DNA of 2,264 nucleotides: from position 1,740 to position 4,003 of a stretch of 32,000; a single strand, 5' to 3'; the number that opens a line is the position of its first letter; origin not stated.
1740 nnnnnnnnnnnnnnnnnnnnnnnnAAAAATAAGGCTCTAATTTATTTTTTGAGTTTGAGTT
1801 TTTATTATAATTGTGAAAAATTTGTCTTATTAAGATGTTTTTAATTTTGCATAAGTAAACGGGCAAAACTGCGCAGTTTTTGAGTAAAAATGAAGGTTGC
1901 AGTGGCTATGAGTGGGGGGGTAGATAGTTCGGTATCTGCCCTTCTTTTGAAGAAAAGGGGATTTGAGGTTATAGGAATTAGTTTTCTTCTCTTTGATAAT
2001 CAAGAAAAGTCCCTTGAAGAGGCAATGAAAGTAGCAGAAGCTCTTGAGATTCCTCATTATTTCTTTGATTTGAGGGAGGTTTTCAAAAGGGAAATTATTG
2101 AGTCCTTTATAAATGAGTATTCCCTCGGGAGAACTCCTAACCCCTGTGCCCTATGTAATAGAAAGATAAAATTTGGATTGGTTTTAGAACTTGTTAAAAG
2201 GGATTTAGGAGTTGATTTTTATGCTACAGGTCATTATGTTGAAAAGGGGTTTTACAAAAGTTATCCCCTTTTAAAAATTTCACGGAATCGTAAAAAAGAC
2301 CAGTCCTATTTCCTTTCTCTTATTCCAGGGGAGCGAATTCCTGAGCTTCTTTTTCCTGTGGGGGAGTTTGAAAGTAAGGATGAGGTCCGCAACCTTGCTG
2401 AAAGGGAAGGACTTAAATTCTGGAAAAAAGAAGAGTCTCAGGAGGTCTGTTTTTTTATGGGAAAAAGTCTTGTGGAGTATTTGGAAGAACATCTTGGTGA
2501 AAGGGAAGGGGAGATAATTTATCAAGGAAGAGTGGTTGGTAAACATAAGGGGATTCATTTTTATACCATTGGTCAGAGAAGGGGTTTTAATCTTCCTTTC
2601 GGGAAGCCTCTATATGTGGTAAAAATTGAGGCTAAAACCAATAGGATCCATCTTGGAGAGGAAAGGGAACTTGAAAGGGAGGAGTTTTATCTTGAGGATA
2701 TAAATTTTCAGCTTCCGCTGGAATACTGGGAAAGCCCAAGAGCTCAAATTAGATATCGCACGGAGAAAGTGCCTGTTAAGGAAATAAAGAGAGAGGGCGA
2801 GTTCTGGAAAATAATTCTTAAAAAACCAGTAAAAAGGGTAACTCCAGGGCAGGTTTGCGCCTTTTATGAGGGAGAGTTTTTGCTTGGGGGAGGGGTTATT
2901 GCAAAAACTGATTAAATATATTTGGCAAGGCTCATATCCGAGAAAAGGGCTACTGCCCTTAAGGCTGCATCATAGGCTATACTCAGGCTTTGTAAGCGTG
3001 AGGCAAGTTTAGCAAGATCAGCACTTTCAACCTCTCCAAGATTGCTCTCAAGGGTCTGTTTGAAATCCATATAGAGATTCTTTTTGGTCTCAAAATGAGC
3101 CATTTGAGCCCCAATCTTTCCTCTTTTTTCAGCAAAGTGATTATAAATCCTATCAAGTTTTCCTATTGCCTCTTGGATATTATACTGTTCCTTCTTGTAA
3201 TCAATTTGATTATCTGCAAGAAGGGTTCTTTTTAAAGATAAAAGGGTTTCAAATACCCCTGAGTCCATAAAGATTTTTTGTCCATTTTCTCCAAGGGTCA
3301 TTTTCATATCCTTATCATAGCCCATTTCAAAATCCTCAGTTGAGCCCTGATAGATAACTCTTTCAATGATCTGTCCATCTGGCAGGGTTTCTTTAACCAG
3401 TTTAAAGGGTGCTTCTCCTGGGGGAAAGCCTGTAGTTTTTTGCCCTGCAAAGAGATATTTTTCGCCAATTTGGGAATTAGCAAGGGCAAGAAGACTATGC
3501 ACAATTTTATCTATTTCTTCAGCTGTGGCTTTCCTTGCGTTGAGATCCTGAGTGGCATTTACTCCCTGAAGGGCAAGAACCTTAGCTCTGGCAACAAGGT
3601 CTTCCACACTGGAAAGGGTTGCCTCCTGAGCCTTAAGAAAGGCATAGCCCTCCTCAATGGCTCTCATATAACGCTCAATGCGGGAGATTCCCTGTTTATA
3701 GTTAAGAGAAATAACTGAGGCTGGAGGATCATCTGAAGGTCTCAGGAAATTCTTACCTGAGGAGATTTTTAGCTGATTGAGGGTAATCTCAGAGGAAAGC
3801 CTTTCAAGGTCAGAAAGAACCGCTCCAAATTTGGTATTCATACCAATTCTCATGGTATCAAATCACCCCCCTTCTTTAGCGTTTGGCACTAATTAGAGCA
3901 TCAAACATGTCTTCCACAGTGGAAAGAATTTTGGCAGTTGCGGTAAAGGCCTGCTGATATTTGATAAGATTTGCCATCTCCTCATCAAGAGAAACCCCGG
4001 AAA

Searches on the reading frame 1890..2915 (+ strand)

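Call 63: search_protein_families(library=pfam, proteins=[window:1890-2915:+], max_evalue=0.00001)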
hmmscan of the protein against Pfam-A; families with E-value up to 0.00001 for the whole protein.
window:1890-2915:+ (341 aa): 5 families
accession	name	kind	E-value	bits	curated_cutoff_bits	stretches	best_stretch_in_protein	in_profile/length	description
PF03054.22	tRNA_Me_trans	-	1e-59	202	20.6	1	1-189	1-200/202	tRNA methyl transferase HUP domain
PF20259.3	tRNA_Me_trans_M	-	5.6e-21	74.3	27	1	196-256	2-65/66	tRNA methyl transferase PRC-barrel domain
PF20258.4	tRNA_Me_trans_C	-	3.1e-15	56.7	20.6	1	264-337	2-77/77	Aminomethyltransferase beta-barrel domain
PF24167.1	DUF7411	-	2.2e-07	31.1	28.7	1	1-75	1-72/194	Family of unknown function (DUF7411)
PF06508.19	QueC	-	5.5e-07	29.7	22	1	4-62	3-61/210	Queuosine biosynthesis protein QueC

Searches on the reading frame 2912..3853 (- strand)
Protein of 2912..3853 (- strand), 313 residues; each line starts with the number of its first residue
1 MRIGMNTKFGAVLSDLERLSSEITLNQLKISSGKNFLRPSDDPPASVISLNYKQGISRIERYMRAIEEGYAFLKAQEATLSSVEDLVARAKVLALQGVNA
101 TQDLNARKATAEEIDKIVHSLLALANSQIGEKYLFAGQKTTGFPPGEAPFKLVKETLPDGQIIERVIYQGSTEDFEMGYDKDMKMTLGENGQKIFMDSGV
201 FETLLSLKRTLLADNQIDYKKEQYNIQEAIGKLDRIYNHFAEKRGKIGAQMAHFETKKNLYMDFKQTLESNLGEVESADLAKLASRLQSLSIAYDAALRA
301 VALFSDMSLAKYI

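Call 63: search_protein_families(library=pfam, proteins=[window:2912-3853:-], max_evalue=0.00001)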
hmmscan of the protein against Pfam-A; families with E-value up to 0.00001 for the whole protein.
window:2912-3853:- (313 aa): 1 family
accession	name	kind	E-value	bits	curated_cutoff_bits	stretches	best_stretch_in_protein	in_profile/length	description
PF00669.25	Flagellin_N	-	5.1e-14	52.9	26.6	1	14-140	12-139/139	Bacterial flagellin N-terminal helical region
